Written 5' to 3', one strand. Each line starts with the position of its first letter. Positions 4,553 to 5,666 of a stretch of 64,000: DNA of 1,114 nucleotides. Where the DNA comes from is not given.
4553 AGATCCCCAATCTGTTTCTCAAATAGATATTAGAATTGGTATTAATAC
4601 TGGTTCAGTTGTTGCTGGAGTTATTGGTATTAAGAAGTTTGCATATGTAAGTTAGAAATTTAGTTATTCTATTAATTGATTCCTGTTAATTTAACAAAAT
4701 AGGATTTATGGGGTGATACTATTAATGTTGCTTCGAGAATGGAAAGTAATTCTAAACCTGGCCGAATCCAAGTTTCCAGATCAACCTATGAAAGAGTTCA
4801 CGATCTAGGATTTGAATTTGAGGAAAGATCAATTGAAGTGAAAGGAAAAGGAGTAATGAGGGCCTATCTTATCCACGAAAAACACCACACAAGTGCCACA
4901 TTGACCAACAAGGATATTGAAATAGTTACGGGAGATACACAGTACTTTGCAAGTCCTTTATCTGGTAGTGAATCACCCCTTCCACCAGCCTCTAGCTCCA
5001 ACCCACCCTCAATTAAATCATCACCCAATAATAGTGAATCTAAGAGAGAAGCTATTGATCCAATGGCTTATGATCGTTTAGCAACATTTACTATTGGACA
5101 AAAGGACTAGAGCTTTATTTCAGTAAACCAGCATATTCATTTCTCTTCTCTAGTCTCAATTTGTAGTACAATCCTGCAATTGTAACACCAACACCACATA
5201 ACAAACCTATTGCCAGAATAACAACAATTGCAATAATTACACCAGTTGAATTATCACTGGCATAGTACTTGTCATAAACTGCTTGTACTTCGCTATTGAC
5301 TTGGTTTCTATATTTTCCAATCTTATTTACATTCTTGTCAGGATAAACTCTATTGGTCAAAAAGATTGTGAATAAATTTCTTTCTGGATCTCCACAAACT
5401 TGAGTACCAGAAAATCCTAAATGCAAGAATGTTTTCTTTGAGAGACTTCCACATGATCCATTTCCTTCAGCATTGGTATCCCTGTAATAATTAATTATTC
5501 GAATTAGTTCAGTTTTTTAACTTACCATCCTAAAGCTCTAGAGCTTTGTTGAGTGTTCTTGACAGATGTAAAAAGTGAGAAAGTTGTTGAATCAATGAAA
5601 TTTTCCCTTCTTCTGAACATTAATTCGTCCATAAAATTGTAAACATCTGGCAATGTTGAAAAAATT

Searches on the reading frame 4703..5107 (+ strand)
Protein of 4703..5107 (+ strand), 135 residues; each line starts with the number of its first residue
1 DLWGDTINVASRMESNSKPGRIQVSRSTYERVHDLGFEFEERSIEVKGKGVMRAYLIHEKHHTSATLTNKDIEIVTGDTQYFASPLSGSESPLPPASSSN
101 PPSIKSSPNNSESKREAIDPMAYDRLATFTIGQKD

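Call 19: search_protein_families(library=pfam, max_evalue=0.001, proteins=[window:4703-5107:+])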
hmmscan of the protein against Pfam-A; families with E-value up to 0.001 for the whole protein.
window:4703-5107:+ (135 aa): 1 family
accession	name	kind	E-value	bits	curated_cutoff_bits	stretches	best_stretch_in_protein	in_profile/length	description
PF00211.25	Guanylate_cyc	-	1.4e-15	57.8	21.9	1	1-58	124-182/183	Adenylate and Guanylate cyclase catalytic domain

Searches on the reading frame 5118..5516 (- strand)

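Call 19: search_protein_families(library=pfam, max_evalue=0.001, proteins=[window:5118-5516:-])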
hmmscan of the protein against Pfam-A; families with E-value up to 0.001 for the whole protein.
window:5118-5516:- (133 aa): 1 family
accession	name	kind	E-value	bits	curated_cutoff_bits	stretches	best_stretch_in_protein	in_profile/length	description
PF00144.29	Beta-lactamase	-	0.00042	20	27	1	23-68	279-322/329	Beta-lactamase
